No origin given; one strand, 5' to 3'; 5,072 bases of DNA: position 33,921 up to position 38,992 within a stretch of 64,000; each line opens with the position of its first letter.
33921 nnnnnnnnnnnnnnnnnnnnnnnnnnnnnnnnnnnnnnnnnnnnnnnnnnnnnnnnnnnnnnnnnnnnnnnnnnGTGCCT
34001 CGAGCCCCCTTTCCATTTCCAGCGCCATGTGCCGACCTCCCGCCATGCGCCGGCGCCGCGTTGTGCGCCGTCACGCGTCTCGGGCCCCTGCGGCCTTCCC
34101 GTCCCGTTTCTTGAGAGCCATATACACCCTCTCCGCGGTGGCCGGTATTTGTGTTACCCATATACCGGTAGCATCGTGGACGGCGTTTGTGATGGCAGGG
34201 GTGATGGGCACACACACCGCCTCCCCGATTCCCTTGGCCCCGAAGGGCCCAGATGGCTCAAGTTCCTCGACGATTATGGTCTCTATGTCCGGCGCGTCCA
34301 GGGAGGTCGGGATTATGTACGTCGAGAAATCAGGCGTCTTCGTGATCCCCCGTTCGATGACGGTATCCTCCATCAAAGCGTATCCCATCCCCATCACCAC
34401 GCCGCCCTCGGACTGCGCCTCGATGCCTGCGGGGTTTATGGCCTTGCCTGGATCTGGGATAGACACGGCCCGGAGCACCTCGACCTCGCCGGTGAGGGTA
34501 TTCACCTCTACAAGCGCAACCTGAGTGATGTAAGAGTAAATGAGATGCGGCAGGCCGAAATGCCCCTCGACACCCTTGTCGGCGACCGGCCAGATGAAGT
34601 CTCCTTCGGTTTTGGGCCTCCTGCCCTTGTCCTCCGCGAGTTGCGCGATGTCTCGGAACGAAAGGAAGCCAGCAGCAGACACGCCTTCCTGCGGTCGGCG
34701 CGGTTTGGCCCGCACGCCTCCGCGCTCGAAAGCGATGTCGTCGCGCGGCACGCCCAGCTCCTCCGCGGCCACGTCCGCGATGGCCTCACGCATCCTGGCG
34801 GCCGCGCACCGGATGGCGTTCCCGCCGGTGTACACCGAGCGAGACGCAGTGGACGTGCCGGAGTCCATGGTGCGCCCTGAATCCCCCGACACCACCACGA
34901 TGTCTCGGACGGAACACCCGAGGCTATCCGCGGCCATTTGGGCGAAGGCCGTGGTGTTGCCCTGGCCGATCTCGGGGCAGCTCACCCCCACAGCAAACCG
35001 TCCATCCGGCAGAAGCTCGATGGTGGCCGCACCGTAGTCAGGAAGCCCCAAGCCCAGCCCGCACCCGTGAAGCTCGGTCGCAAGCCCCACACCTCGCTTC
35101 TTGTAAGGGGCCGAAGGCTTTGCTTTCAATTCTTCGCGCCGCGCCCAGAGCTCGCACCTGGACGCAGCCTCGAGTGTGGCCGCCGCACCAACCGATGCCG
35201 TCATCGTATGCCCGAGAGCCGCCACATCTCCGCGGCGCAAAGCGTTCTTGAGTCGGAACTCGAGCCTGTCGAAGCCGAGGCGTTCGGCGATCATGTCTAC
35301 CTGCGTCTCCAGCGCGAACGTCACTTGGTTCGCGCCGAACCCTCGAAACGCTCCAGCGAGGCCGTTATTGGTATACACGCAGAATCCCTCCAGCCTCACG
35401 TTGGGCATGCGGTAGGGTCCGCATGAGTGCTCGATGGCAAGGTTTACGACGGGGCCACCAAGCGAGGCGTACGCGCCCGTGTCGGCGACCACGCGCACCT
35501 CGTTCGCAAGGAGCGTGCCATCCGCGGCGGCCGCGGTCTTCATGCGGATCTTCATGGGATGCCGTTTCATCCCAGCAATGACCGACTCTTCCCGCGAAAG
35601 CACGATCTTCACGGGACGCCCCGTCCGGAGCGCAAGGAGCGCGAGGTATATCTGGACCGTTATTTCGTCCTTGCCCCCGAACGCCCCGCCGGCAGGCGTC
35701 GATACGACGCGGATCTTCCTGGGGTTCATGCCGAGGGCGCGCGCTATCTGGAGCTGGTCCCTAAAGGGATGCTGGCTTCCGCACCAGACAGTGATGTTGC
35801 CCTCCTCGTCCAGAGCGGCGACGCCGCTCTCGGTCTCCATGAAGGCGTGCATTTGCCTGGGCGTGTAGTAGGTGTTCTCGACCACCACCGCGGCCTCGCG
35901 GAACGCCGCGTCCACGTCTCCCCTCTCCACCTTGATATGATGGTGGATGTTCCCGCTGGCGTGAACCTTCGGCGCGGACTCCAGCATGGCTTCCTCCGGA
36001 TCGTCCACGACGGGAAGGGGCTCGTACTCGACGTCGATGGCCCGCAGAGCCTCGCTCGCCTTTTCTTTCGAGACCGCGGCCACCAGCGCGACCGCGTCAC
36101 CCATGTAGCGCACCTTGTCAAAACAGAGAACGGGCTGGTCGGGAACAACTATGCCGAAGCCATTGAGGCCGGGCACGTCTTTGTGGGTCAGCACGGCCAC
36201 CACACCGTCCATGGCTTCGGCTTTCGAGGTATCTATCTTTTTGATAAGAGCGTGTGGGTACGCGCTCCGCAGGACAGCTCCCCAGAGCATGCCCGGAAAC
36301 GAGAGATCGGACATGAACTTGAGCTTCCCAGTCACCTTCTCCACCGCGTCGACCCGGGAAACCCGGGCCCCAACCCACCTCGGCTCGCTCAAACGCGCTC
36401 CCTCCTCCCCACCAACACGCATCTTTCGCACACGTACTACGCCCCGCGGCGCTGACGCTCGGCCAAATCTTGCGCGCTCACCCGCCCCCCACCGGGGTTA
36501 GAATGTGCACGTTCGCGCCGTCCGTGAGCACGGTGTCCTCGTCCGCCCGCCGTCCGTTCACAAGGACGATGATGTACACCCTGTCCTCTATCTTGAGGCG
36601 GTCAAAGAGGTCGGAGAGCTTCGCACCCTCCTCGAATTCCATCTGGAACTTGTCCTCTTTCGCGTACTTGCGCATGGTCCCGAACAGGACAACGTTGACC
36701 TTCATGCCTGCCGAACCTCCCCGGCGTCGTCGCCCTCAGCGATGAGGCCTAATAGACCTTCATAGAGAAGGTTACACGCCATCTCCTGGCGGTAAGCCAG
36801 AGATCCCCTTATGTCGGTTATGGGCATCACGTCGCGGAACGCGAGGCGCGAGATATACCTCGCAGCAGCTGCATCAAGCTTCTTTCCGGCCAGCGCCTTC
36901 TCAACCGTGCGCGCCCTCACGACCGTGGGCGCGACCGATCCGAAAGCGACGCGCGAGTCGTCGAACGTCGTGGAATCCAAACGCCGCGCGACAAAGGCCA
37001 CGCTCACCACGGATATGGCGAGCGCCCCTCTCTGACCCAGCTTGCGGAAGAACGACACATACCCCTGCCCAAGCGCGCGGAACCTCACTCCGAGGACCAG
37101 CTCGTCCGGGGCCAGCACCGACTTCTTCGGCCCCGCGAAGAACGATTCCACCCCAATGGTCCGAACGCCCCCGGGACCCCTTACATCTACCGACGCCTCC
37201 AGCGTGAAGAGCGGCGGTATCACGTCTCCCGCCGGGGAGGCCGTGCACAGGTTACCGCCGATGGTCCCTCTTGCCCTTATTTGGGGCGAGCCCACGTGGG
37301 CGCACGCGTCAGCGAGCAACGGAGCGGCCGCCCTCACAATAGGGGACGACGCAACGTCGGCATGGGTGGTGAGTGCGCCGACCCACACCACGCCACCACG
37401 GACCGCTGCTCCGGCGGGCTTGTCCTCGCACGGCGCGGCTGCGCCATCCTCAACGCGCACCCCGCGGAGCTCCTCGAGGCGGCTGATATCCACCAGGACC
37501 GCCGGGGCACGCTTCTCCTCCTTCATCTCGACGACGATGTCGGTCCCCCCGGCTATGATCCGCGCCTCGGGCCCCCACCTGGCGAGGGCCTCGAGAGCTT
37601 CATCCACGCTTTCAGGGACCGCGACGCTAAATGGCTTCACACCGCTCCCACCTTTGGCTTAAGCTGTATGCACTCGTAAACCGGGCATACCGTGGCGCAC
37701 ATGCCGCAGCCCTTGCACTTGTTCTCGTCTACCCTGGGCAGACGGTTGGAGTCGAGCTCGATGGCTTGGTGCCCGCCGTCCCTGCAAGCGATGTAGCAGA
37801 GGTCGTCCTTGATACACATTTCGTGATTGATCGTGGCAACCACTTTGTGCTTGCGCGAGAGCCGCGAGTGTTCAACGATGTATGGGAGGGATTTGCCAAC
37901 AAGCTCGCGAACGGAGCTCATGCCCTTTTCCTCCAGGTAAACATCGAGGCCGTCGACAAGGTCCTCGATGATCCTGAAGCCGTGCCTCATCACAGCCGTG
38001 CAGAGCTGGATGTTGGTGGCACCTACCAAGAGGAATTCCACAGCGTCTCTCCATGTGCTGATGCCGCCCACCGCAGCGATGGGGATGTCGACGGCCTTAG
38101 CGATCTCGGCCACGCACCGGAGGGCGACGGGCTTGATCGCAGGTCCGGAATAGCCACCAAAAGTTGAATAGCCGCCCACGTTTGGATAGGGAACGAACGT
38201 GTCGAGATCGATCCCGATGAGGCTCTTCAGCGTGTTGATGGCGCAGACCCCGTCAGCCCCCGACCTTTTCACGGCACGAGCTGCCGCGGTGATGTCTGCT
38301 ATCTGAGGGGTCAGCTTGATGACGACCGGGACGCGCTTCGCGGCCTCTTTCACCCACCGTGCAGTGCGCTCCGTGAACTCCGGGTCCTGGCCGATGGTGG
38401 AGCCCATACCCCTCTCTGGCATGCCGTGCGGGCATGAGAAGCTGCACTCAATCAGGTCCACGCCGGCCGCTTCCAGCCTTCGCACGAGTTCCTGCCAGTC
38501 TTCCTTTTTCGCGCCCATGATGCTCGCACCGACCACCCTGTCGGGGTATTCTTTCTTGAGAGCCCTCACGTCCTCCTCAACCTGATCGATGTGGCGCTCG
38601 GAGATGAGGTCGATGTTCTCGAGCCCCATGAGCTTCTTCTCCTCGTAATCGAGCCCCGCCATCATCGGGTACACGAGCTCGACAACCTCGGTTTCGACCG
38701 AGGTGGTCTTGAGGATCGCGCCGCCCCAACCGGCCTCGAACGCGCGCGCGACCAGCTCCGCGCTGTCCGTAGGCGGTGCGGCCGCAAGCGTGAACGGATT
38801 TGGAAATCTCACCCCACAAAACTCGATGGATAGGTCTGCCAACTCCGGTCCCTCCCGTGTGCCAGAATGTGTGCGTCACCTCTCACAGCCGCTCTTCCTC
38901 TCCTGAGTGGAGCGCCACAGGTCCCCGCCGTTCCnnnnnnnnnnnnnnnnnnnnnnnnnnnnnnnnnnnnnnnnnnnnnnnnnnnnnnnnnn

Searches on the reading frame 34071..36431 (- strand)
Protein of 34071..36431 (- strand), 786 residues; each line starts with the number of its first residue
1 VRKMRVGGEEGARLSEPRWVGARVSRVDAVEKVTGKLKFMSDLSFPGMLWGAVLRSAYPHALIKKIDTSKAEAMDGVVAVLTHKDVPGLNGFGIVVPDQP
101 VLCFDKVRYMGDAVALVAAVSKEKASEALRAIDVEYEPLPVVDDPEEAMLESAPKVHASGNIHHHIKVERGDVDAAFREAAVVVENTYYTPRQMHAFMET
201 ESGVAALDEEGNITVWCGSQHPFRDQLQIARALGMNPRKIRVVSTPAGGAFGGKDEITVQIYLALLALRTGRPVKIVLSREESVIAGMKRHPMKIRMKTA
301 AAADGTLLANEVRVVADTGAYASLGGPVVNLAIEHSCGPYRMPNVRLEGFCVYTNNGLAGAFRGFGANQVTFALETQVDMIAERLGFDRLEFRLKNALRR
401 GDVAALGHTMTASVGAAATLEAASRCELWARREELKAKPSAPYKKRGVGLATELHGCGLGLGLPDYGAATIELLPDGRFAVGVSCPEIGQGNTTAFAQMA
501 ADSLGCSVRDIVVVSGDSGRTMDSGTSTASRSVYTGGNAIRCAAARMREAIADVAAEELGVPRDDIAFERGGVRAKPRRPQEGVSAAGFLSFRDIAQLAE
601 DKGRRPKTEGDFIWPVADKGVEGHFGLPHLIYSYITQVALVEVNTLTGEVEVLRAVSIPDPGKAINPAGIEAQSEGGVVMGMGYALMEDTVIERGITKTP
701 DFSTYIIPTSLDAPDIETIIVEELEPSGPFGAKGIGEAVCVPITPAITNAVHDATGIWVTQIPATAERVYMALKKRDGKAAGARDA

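Call 5: search_protein_families(library=pfam, proteins=[window:34071-36431:-])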
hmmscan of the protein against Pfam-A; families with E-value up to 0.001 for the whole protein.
window:34071-36431:- (786 aa): 3 families
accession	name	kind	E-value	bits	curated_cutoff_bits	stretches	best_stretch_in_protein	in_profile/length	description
PF02738.23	MoCoBD_1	-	1.2e-83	280.4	27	1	160-397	7-244/244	Molybdopterin cofactor-binding domain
PF20256.3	MoCoBD_2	-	2.3e-69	234.5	27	1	425-714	5-283/283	Molybdopterin cofactor-binding domain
PF01315.27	Ald_Xan_dh_C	-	5.3e-31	107.6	31.3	1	34-140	1-110/110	Aldehyde oxidase and xanthine dehydrogenase, a/b hammerhead domain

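Call 12: search_protein_families(library=ncbifam, proteins=[window:34071-36431:-])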
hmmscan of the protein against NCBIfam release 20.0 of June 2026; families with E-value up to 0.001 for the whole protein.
window:34071-36431:- (786 aa): 13 families
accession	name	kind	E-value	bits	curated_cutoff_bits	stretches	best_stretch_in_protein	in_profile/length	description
TIGR03196.1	pucD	equivalog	2.2e-215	717.4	783.65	1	23-769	6-754/763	xanthine dehydrogenase subunit D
TIGR03311.1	Se_dep_XDH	equivalog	1.9e-167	558.9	830.45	2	20-559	162-686/848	selenium-dependent xanthine dehydrogenase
NF043082.1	XdhA_XDHase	equivalog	3.9e-154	514.6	780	1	20-776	1-755/758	xanthine dehydrogenase subunit XdhA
TIGR03194.1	4hydrxCoA_A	equivalog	4e-154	514.9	994.55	1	25-773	2-746/746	4-hydroxybenzoyl-CoA reductase subunit alpha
NF007426.0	PRK09970.1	equivalog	3.8e-151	504.7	916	1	19-775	5-757/761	xanthine dehydrogenase molybdenum-binding subunit XdhA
NF045668.1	pterin_aldehy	equivalog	4.8e-131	438.6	1100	2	18-551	173-718/905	molybdopterin-dependent aldehyde oxidoreductase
NF041018.1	glyceraldDH_alpha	equivalog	3.3e-116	389.5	790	1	19-770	2-741/741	glyceraldehyde dehydrogenase subunit alpha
TIGR02965.1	xanthine_xdhB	equivalog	2.4e-105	353.4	849.5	1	28-774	9-755/758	xanthine dehydrogenase molybdopterin binding subunit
NF040766.1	CODH_aero_grp5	exception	3.1e-95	320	950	1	18-770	3-782/785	aerobic carbon-monoxide dehydrogenase large subunit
TIGR02416.1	CO_dehy_Mo_lg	equivalog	8.2e-92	308.6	991.15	1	33-770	6-768/770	aerobic carbon-monoxide dehydrogenase large subunit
TIGR03313.1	Se_sel_red_Mo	hypoth_equivalog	1.3e-90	304.5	1101.9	2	161-775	352-951/951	molybdopterin-dependent oxidoreductase Mo/Fe-S-binding subunit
NF041671.1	peri_hyde_PaoC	equivalog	2.5e-84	284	1180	2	18-579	16-557/735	aldehyde oxidoreductase molybdenum-binding subunit PaoC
TIGR02969.1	mam_aldehyde_ox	subfamily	4.4e-49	166.9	1912.3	2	20-525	576-1075/1330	aldehyde oxidase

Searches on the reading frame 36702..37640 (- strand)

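Call 5: search_protein_families(library=pfam, proteins=[window:36702-37640:-])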
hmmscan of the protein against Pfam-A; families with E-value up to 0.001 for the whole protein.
window:36702-37640:- (312 aa): 2 families
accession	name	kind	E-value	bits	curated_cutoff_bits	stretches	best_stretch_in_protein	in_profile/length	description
PF00941.27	FAD_binding_5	-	1.2e-46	159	27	2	82-186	63-166/170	FAD binding domain in molybdopterin dehydrogenase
PF03450.22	CO_deh_flav_C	-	6.3e-22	78.1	25.5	1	200-297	4-100/102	CO dehydrogenase flavoprotein C-terminal domain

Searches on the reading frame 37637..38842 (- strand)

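Call 5: search_protein_families(library=pfam, proteins=[window:37637-38842:-])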
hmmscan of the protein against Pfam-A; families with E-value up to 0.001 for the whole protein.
window:37637-38842:- (401 aa): 11 families
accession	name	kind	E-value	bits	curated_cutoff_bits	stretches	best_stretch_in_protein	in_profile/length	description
PF01180.27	DHO_dh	-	1.4e-38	133.2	27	1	4-300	2-288/291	Dihydroorotate dehydrogenase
PF14697.11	Fer4_21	-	3e-17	62.9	35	1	336-394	1-59/59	4Fe-4S dicluster domain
PF00037.32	Fer4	-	1.3e-07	31.6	21.1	1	370-388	2-20/24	4Fe-4S binding domain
PF12837.12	Fer4_6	-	3.2e-07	30.4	25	1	369-388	2-21/24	4Fe-4S binding domain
PF03060.21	NMO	-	1.5e-06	28.3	28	1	202-284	146-225/331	Nitronate monooxygenase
PF01207.24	Dus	-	1.6e-05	24.6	20.4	0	93-197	45-153/311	Dihydrouridine synthase (Dus)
PF12797.12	Fer4_2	-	3.3e-05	24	24.5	1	369-388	3-22/22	4Fe-4S binding domain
PF12838.12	Fer4_7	-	0.00014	22.7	27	1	343-388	2-50/52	4Fe-4S dicluster domain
PF13534.11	Fer4_17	-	0.00041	21.3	22.2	0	375-397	1-23/61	4Fe-4S dicluster domain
PF13237.11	Fer4_10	-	0.00042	20.6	25.5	0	338-387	4-53/53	4Fe-4S dicluster domain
PF00977.27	His_biosynth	-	0.0007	19.5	23.6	0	238-287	59-108/228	Histidine biosynthesis protein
